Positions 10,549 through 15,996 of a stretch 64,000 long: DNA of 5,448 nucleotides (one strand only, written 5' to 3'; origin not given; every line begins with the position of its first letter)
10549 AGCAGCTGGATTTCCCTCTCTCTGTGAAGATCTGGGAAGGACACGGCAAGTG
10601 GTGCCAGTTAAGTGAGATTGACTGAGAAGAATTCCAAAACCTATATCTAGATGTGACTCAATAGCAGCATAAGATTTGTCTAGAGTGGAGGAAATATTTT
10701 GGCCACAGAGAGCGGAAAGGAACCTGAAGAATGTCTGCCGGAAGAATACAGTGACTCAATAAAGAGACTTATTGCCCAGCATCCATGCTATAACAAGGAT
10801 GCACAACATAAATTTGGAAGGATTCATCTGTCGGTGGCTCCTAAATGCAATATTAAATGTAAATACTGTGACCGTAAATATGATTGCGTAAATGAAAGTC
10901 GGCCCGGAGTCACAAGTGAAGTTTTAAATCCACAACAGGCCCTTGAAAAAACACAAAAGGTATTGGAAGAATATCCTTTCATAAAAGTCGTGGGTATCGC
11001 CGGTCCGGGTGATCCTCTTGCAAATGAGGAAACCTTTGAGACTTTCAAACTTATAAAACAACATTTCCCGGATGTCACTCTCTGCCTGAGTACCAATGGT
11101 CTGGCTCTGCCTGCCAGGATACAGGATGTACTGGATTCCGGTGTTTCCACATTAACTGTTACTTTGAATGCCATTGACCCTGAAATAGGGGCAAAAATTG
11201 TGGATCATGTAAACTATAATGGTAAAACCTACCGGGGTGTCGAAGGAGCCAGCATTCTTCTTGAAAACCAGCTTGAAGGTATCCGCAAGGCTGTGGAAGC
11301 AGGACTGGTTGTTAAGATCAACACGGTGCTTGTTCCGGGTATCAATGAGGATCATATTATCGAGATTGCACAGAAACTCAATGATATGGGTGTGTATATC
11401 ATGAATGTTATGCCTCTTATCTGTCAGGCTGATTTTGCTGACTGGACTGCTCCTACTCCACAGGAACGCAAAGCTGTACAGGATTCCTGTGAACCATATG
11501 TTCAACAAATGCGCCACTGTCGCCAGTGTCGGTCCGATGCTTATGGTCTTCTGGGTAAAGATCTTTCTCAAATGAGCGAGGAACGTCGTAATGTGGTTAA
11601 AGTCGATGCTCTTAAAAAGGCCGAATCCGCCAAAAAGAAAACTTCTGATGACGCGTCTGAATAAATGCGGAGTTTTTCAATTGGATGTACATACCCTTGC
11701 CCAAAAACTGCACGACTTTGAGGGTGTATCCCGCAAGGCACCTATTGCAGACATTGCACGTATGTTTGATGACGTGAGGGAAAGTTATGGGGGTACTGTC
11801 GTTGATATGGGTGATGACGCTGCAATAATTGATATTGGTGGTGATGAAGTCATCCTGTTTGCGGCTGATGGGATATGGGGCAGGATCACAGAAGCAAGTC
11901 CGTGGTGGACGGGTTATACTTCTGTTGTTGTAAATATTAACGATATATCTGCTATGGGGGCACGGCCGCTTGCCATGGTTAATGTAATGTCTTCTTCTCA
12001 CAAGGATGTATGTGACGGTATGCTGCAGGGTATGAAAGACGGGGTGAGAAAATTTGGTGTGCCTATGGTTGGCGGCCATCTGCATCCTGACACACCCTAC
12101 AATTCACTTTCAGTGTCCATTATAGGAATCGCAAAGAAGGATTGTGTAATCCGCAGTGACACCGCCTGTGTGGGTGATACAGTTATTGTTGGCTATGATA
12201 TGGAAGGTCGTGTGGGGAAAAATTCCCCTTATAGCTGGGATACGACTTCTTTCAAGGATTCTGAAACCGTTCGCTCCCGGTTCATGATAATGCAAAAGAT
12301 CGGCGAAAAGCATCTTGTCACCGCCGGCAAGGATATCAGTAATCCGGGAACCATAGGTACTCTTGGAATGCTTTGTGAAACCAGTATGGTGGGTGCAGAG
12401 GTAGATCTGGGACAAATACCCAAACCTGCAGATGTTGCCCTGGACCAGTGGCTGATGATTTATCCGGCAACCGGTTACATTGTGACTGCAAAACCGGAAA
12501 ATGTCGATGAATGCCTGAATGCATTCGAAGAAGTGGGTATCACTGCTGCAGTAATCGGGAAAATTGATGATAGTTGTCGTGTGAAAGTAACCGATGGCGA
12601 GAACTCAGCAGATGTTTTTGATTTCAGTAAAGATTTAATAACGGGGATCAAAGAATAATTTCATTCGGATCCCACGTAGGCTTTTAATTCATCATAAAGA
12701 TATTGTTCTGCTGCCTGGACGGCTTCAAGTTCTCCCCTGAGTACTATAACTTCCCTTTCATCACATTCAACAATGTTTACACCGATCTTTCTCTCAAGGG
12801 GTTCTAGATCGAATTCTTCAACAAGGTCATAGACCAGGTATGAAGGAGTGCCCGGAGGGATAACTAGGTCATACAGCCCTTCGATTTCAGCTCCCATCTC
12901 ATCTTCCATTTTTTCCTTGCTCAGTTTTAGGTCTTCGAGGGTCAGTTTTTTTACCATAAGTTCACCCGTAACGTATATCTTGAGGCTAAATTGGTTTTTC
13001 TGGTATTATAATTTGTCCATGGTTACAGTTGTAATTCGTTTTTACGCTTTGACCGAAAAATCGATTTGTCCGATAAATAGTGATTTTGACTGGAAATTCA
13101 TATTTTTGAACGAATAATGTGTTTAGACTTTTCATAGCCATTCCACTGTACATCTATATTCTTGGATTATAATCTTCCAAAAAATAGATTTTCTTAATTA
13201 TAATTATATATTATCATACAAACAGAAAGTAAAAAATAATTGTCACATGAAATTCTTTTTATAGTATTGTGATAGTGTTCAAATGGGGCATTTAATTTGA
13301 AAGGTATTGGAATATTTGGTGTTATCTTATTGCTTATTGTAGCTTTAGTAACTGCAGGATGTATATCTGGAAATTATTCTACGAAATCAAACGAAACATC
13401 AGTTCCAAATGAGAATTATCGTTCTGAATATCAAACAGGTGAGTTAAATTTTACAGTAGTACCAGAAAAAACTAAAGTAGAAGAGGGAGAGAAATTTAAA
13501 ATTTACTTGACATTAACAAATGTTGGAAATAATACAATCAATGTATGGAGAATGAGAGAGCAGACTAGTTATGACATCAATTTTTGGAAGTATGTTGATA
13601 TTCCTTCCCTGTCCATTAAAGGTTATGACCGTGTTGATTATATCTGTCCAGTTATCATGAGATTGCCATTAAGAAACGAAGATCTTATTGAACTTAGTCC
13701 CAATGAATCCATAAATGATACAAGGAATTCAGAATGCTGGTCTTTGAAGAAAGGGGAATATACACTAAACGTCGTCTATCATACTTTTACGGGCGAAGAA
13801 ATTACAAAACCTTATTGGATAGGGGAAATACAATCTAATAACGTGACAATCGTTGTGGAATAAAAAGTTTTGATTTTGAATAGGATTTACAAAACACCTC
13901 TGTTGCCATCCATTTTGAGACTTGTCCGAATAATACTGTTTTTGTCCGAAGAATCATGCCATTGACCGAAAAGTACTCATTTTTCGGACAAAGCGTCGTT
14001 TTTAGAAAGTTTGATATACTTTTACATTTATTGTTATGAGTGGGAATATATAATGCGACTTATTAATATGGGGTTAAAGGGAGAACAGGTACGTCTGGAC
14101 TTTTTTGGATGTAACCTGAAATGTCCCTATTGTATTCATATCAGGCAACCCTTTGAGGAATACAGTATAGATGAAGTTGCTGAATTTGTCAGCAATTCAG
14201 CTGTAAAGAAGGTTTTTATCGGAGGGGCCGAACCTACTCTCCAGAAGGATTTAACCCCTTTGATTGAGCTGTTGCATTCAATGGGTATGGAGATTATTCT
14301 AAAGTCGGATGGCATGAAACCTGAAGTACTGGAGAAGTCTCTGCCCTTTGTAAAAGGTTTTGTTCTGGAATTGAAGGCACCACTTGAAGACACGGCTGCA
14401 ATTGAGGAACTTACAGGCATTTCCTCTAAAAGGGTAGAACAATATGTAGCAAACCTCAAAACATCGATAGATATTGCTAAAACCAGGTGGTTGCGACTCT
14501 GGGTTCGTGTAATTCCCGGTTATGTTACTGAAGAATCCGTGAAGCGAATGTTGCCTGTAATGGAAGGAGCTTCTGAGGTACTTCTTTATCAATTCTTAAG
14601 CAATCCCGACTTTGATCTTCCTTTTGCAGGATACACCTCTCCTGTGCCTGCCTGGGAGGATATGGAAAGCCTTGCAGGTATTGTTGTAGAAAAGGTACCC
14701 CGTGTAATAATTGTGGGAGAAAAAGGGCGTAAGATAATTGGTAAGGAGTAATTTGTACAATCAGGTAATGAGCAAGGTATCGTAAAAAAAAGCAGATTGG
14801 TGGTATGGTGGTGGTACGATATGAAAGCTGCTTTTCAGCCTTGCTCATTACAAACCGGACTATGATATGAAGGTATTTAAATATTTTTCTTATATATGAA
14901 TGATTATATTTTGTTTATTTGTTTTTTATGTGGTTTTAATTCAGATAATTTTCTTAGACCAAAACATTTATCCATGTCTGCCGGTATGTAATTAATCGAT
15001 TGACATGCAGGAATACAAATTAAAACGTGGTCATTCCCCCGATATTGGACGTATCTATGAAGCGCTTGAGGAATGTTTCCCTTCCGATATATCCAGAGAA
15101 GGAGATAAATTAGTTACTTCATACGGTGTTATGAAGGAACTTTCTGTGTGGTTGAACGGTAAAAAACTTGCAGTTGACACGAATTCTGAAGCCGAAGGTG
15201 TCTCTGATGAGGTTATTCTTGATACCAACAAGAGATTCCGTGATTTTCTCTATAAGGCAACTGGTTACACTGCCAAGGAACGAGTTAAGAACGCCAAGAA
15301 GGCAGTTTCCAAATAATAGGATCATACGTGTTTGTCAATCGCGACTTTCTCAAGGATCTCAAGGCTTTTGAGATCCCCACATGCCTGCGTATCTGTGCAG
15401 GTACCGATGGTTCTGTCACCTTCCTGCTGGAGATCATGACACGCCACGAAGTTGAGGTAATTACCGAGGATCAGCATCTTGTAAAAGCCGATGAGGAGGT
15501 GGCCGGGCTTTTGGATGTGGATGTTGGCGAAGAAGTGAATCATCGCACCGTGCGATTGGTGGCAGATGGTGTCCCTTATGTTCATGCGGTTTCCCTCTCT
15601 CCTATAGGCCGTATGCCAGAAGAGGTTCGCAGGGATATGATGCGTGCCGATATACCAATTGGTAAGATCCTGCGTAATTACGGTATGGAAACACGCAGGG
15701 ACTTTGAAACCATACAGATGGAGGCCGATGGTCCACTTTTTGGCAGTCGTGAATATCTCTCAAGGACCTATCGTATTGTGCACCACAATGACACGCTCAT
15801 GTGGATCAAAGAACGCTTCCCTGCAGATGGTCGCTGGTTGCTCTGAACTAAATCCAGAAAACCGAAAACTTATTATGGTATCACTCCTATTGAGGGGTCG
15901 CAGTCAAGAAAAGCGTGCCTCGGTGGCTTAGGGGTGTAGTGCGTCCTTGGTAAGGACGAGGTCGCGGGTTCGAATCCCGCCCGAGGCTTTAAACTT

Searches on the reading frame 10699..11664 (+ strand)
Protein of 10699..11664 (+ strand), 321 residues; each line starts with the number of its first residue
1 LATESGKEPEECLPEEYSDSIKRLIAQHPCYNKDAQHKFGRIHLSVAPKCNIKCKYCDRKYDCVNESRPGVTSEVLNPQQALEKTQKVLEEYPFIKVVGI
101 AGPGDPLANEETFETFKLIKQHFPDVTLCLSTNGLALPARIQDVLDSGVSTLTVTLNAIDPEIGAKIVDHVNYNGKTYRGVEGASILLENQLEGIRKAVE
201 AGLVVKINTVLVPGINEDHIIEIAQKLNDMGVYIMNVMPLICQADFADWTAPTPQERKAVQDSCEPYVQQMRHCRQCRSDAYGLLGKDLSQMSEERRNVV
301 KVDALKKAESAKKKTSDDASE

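Call 32: search_protein_families(library=pfam, proteins=[window:10699-11664:+], max_evalue=0.001)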
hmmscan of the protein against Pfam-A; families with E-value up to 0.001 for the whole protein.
window:10699-11664:+ (321 aa): 1 family
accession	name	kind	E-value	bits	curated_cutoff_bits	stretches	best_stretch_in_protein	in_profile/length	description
PF04055.27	Radical_SAM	-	7.2e-23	82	29.5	1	45-226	2-165/166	Radical SAM superfamily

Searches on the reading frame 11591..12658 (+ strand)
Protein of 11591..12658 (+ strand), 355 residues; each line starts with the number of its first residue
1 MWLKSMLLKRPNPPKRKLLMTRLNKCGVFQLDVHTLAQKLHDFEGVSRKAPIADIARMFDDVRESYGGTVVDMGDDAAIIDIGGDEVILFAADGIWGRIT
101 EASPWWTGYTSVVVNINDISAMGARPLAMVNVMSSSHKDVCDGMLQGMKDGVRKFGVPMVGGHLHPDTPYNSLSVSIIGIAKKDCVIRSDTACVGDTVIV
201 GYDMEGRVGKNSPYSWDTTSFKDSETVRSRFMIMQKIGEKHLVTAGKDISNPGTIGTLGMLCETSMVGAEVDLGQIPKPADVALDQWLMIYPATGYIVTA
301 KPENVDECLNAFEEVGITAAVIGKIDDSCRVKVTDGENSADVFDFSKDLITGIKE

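Call 31: search_protein_families(library=pfam, proteins=[window:11591-12658:+], max_evalue=0.001)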
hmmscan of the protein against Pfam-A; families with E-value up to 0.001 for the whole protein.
window:11591-12658:+ (355 aa): 2 families
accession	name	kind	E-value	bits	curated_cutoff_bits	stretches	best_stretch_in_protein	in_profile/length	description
PF00586.29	AIRS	-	9.7e-25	87.6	24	1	74-180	1-111/112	AIR synthase related protein, N-terminal domain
PF02769.27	AIRS_C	-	2.5e-19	70.4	23.1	1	221-335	38-155/156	AIR synthase related protein, C-terminal domain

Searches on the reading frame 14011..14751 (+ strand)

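Call 31: search_protein_families(library=pfam, proteins=[window:14011-14751:+], max_evalue=0.001)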
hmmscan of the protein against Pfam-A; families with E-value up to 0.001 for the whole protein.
window:14011-14751:+ (246 aa): 1 family
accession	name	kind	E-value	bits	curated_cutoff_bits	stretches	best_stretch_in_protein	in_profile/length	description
PF04055.27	Radical_SAM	-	1.4e-11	45.3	29.5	1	32-154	5-138/166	Radical SAM superfamily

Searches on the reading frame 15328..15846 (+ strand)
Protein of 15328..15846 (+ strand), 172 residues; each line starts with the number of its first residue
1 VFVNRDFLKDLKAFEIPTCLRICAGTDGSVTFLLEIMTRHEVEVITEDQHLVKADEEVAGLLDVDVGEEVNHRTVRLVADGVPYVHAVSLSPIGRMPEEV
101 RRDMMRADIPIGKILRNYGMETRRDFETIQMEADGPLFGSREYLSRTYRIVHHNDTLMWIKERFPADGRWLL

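Call 31: search_protein_families(library=pfam, proteins=[window:15328-15846:+], max_evalue=0.001)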
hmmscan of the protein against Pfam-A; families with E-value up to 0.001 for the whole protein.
window:15328-15846:+ (172 aa): 2 families
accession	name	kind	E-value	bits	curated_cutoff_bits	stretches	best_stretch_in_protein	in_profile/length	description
PF01947.21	Rv2949c-like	-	9.7e-19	68.2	22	1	26-166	3-143/149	Chorismate pyruvate-lyase Rv2949c-like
PF07702.18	UTRA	-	7.9e-06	26.2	23.8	1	48-130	12-93/141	UTRA domain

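Call 64: find_encoding_contigs(protein=window:15328-15846:+, flank=10000, max_places=8)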
Protein window:15328-15846:+ (172 aa): 7 contigs read that carry it; 5 places shown.
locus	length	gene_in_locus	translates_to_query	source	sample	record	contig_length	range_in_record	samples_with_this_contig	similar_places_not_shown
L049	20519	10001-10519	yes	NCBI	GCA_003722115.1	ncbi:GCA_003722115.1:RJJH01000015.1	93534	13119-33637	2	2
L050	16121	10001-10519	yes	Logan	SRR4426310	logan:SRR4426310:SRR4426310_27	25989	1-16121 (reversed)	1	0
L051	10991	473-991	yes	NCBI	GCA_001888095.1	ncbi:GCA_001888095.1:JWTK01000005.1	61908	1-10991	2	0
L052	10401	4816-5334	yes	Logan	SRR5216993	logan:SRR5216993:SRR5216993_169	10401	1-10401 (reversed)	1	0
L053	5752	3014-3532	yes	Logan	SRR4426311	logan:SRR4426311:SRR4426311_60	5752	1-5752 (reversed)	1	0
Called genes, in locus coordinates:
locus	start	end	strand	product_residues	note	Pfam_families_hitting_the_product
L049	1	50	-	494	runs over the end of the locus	PF00301:Rubredoxin, PF01645:Glu_synthase, PF00478:IMPDH (weak), PF01070:FMN_dh (weak)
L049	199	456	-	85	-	PF10967:DUF2769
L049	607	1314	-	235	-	PF04256:DUF434, PF18481:DUF5616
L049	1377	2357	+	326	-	PF02423:OCD_Mu_crystall, PF01488:Shikimate_DH (weak)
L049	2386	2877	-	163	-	-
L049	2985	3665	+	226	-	PF06508:QueC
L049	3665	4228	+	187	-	PF04017:DUF366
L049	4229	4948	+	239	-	PF04055:Radical_SAM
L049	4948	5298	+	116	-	PF01242:PTPS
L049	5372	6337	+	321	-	PF04055:Radical_SAM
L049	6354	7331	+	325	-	PF00586:AIRS, PF02769:AIRS_C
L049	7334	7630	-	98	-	PF27275:MJ0093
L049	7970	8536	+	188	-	-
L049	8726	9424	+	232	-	PF04055:Radical_SAM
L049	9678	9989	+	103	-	PF18446:DUF5611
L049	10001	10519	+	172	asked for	PF01947:Rv2949c-like, PF07702:UTRA (weak)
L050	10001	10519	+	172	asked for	PF01947:Rv2949c-like, PF07702:UTRA (weak)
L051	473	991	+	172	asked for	PF01947:Rv2949c-like, PF07702:UTRA (weak)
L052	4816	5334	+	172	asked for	PF01947:Rv2949c-like, PF07702:UTRA (weak)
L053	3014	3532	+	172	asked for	PF01947:Rv2949c-like, PF07702:UTRA (weak)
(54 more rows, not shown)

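Call 65: find_homologous_proteins(query=window:15328-15846:+, max_evalue=1e-20)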
Query window:15328-15846:+ (172 aa): 484 proteins with E <= 1e-20 among 592 candidates; the best 120 are listed.
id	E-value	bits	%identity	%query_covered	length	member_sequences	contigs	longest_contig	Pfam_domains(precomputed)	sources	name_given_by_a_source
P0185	2.3e-105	368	95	100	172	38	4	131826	PF01947.22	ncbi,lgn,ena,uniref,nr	ncbi:MAG: hypothetical protein AWU58_1548 [Methanohalophilus sp. T328-1]|uniref:chorismate--pyruvate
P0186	5.5e-81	289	96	79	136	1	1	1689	PF01947.22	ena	-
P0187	8.7e-79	281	73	100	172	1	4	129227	PF01947.22,PF07702.19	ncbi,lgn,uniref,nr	ncbi:chorismate pyruvate-lyase family protein [Methanohalophilus sp.]|uniref:chorismate--pyruvate ly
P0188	2.8e-78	280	75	99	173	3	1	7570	PF01947.22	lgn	-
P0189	2.4e-74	267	71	99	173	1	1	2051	PF01947.22,PF07702.19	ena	-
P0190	1.0e-73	265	70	99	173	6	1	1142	PF01947.22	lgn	-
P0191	1.5e-73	264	70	99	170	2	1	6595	PF01947.22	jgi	-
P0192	3.1e-72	260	70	99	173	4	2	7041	PF01947.22,PF07702.19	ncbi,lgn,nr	ncbi:MAG: chorismate pyruvate-lyase family protein [Euryarchaeota archaeon]|nr:chorismate pyruvate-l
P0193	2.3e-71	257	69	97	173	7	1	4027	PF01947.22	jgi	jgi:chorismate-pyruvate lyase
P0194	6.5e-71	256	67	99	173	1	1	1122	PF01947.22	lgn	-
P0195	4.0e-70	253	67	99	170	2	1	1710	PF01947.22,PF07702.19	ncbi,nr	ncbi:MAG: DUF98 domain-containing protein [Methanosarcinaceae archaeon]|nr:DUF98 domain-containing p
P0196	4.4e-70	253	68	99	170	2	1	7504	PF01947.22,PF07702.19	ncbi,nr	ncbi:MAG: chorismate pyruvate-lyase family protein [Methanosarcinaceae archaeon]|nr:chorismate pyruv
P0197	4.6e-70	253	67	99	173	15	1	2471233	PF01947.22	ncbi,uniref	ncbi:chorismate--pyruvate lyase family protein [Methanococcoides sp. FTZ1]|uniref:chorismate--pyruva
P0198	6.4e-70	253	67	99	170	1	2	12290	PF01947.22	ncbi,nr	ncbi:MAG: chorismate pyruvate-lyase family protein [Methanosarcinaceae archaeon]|nr:chorismate pyruv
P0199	7.5e-70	252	67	99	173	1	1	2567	PF01947.22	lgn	-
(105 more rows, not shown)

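Call 67: find_encoding_contigs(protein=P0185, flank=10000, max_places=6)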
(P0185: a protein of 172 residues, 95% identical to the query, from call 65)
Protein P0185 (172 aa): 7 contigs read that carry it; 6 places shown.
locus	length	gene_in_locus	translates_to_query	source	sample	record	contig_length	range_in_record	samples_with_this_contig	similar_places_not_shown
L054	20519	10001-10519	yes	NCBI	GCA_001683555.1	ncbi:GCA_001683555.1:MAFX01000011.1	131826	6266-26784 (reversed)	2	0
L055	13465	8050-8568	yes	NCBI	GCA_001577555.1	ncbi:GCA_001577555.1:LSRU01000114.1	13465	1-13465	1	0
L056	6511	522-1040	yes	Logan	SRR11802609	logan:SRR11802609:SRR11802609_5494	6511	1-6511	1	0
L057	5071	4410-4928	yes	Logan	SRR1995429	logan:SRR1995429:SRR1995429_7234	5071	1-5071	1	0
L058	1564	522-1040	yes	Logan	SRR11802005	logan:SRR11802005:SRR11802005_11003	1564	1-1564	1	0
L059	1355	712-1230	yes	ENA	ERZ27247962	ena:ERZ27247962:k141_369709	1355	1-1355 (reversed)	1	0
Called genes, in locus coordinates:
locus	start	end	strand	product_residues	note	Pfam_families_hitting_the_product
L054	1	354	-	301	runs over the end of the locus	PF18030:Rimk_N (weak), PF14397:ATPgrasp_ST (faint), PF14398:ATPgrasp_YheCD (weak), PF02655:ATP-grasp_3, PF08443:RimK, PF02955:GSH-S_ATP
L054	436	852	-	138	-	PF01070:FMN_dh (weak), PF01645:Glu_synthase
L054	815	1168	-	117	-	PF00301:Rubredoxin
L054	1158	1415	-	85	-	PF10967:DUF2769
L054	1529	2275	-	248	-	PF04256:DUF434, PF18481:DUF5616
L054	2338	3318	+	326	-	PF02423:OCD_Mu_crystall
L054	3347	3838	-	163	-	-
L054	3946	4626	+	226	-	PF06508:QueC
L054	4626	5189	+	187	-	PF04017:DUF366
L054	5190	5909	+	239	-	PF04055:Radical_SAM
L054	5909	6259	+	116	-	PF01242:PTPS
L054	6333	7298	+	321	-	PF04055:Radical_SAM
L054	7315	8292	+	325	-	PF00586:AIRS, PF02769:AIRS_C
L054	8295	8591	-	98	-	PF27275:MJ0093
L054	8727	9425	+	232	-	PF04055:Radical_SAM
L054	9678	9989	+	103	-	PF18446:DUF5611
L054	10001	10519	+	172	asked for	PF01947:Rv2949c-like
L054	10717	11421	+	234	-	-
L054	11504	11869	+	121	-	-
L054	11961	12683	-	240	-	-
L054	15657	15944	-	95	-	PF09827:CRISPR_Cas2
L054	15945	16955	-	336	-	PF01867:Cas_Cas1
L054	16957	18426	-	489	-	PF09670:Cas_Cas02710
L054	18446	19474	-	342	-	-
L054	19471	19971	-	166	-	-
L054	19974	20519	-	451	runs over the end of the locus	PF03787:RAMPs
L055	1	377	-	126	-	PF04256:DUF434, PF18481:DUF5616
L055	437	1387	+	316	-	PF02423:OCD_Mu_crystall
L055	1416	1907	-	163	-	-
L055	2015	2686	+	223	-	PF06508:QueC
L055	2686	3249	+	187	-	PF04017:DUF366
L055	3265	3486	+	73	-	-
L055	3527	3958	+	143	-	-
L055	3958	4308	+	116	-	PF01242:PTPS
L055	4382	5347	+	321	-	PF04055:Radical_SAM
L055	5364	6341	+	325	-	PF00586:AIRS, PF02769:AIRS_C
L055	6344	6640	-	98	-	PF27275:MJ0093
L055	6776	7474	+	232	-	PF04055:Radical_SAM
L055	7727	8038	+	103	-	PF18446:DUF5611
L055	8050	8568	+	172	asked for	PF01947:Rv2949c-like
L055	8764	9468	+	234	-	-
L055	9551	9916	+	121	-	-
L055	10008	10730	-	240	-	-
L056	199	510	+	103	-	PF18446:DUF5611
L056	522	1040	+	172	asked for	PF01947:Rv2949c-like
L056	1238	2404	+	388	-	PF00589:Phage_integrase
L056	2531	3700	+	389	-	PF00589:Phage_integrase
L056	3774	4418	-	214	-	PF06056:Terminase_5 (faint), PF13022:HTH_Tnp_1_2 (faint), PF13936:HTH_38 (faint), PF01381:HTH_3 (faint), PF01527:HTH_Tnp_1 (faint), PF13384:HTH_23 (weak), PF13551:HTH_29 (faint)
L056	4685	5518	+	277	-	PF02086:MethyltransfD12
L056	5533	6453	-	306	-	-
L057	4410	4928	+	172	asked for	PF01947:Rv2949c-like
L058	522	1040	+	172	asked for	PF01947:Rv2949c-like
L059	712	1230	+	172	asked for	PF01947:Rv2949c-like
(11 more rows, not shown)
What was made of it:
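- Tried and rejected: A homologue search was needed to find alternative cargo at the site (calls 65, 67).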
